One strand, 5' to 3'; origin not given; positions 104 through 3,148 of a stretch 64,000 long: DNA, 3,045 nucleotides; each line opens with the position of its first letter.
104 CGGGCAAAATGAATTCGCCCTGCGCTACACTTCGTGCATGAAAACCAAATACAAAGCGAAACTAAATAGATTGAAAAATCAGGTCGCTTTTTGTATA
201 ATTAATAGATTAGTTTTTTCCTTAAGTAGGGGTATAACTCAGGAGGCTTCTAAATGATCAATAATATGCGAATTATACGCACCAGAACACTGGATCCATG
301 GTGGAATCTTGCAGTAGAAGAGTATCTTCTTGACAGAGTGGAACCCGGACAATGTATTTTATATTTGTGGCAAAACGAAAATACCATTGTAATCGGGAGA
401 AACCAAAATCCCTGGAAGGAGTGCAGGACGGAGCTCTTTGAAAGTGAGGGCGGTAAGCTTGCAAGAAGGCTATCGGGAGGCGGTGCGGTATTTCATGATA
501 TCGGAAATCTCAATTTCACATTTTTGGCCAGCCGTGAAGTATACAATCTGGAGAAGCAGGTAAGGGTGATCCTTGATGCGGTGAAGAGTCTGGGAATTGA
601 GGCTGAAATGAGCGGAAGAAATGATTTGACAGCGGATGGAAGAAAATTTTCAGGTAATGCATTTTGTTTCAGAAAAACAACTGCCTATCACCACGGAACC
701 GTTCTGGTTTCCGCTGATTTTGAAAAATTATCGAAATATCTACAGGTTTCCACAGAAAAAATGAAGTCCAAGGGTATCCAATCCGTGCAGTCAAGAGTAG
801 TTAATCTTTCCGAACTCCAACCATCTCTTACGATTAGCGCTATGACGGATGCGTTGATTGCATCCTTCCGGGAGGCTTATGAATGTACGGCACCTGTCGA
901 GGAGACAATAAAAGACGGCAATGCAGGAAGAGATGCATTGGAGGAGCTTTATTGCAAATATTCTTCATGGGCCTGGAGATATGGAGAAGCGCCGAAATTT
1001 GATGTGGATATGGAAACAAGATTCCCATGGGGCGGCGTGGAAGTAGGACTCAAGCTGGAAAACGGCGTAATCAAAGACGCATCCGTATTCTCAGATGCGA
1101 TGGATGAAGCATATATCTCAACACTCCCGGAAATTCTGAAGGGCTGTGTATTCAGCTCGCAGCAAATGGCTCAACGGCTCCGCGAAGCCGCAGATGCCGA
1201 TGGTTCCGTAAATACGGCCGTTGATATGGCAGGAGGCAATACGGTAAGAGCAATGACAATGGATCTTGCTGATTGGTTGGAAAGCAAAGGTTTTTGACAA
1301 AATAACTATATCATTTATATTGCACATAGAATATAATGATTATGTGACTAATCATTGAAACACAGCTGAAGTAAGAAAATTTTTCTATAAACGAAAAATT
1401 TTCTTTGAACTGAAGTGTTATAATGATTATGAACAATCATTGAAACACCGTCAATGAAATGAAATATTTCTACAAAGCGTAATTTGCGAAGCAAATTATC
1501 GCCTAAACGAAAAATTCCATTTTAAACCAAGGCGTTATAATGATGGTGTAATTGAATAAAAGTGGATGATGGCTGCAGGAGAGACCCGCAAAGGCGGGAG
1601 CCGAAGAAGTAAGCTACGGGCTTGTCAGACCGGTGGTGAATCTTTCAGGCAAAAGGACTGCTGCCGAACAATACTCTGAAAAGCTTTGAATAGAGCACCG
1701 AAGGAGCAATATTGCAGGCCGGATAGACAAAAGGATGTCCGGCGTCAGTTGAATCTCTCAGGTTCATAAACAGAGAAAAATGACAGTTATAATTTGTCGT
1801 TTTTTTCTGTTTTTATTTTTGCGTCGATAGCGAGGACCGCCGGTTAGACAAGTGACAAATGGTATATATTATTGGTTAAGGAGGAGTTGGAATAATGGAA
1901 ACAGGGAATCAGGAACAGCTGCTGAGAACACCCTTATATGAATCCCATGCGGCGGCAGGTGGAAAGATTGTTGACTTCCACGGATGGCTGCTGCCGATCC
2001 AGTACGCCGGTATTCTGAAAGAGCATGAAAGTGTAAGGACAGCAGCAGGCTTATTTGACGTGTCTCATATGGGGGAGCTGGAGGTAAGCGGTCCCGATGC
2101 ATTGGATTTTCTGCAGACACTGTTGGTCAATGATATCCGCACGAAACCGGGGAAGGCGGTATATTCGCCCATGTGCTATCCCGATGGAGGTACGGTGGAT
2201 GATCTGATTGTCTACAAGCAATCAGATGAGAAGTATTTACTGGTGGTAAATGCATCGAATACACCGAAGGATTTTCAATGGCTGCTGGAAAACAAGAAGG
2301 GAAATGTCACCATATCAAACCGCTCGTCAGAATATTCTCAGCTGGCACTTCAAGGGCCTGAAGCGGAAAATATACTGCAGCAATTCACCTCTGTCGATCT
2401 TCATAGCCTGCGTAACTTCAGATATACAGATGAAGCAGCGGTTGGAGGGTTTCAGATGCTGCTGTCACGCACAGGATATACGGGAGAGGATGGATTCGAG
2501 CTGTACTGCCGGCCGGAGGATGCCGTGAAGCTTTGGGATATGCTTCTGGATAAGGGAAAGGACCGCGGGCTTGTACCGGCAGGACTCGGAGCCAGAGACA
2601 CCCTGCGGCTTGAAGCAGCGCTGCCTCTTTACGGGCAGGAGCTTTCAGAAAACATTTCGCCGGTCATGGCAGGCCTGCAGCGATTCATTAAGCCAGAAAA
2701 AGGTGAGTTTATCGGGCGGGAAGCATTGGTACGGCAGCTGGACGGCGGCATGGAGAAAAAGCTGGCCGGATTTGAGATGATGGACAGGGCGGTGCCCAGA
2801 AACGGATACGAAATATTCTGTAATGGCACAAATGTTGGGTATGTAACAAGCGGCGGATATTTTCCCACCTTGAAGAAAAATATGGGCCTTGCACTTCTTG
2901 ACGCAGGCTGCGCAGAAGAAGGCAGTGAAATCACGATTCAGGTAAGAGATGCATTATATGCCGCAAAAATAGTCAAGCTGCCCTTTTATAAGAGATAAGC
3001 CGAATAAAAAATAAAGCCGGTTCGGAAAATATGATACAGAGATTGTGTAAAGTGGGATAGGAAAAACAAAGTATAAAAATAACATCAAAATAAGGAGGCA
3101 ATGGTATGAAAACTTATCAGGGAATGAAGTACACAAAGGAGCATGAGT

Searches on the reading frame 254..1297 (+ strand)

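Call 75: search_protein_families(library=pfam, proteins=[window:254-1297:+], max_evalue=0.0001)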
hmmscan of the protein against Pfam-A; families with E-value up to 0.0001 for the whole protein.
window:254-1297:+ (347 aa): 3 families
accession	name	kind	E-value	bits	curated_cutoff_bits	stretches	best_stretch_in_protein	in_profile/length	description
PF21948.1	LplA-B_cat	-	2.5e-62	210.9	27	1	14-205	1-199/200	Lipoyl protein ligase A/B catalytic domain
PF10437.14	Lip_prot_lig_C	-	3e-16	59.6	24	1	247-312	2-67/85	Bacterial lipoate protein ligase C-terminus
PF03099.24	BPL_LplA_LipB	-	3.3e-06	27.5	21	1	51-154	10-132/133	Biotin/lipoate A/B protein ligase family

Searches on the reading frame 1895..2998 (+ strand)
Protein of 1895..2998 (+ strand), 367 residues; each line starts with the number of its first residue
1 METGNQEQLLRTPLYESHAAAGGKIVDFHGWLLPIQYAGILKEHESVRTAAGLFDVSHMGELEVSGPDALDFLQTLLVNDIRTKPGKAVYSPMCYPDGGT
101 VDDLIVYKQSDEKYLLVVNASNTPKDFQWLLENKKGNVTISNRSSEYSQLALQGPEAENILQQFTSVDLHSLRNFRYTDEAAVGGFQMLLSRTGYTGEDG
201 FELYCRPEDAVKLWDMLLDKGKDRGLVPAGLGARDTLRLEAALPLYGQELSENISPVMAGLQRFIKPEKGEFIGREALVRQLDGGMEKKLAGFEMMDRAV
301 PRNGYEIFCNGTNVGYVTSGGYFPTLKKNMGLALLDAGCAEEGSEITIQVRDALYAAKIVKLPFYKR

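Call 75: search_protein_families(library=pfam, proteins=[window:1895-2998:+], max_evalue=0.0001)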
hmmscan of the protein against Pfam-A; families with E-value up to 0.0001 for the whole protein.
window:1895-2998:+ (367 aa): 2 families
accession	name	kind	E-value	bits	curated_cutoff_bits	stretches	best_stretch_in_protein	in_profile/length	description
PF01571.26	GCV_T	-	2.1e-93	312.7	25.6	1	14-263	1-254/255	Aminomethyltransferase folate-binding domain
PF08669.17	GCV_T_C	-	2.6e-23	82.2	25.9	1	288-366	1-80/80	Glycine cleavage T-protein C-terminal barrel domain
